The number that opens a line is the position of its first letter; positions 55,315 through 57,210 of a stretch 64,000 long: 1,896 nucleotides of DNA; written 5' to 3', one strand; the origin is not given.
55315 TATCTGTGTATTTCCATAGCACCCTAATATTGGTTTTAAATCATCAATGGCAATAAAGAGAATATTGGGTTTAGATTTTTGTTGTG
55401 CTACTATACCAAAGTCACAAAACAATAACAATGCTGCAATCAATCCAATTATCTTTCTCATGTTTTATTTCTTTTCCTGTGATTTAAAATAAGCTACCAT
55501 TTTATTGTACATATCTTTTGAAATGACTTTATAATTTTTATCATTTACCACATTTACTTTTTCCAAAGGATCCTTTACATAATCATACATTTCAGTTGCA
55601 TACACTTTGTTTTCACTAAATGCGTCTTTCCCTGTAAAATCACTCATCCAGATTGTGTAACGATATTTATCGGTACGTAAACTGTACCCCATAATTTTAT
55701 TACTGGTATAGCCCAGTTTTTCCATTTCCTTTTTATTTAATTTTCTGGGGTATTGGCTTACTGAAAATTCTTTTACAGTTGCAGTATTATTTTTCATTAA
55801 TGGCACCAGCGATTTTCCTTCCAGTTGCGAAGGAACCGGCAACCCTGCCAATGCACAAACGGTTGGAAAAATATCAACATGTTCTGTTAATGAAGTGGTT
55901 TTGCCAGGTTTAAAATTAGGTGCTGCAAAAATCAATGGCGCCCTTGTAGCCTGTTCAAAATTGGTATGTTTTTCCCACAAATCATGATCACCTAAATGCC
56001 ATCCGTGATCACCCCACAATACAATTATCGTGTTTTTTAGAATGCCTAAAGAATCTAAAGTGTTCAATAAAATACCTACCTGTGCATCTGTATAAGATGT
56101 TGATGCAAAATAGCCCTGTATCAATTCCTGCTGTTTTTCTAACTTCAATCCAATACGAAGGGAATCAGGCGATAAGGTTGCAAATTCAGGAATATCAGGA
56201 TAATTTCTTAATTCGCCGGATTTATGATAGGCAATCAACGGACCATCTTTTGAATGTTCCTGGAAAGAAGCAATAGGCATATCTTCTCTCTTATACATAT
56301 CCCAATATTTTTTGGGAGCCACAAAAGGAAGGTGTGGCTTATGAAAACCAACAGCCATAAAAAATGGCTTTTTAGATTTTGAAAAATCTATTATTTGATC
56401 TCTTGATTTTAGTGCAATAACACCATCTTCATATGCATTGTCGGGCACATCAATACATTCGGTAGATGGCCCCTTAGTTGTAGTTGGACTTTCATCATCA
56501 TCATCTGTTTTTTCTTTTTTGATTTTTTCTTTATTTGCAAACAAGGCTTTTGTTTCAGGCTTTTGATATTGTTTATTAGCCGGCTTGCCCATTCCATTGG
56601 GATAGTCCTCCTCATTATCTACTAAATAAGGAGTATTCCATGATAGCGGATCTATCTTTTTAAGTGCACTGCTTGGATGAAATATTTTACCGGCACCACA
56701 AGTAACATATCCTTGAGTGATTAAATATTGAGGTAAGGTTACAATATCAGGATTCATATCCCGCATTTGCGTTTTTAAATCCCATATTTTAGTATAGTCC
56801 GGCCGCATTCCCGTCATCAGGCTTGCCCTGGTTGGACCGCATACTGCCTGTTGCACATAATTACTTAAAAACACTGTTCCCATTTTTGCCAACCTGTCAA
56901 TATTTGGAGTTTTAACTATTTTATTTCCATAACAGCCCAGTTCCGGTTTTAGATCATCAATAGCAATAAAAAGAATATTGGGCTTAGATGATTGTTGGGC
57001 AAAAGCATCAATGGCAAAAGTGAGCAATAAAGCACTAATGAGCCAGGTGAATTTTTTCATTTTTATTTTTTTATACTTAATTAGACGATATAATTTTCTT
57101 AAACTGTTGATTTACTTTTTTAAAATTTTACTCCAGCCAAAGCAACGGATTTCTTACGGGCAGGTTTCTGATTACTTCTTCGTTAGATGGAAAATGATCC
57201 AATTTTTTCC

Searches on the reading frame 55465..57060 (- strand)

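Call 35: search_protein_families(library=pfam, proteins=[window:55465-57060:-], max_evalue=0.1)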
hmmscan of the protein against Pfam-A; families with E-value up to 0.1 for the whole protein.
window:55465-57060:- (531 aa): 4 families
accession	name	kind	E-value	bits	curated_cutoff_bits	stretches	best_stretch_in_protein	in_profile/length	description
PF00884.28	Sulfatase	-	1.2e-43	150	25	1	27-406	1-300/301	Sulfatase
PF16347.10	SGSH_C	-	4.4e-15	56.6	29.3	1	357-523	1-150/154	N-sulphoglucosamine sulphohydrolase, C-terminal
PF02995.22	DUF229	-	0.00026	20.3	25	1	310-360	299-349/496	Protein of unknown function (DUF229)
PF01663.27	Phosphodiest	-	0.00042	20.5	23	0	320-355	187-222/342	Type I phosphodiesterase / nucleotide pyrophosphatase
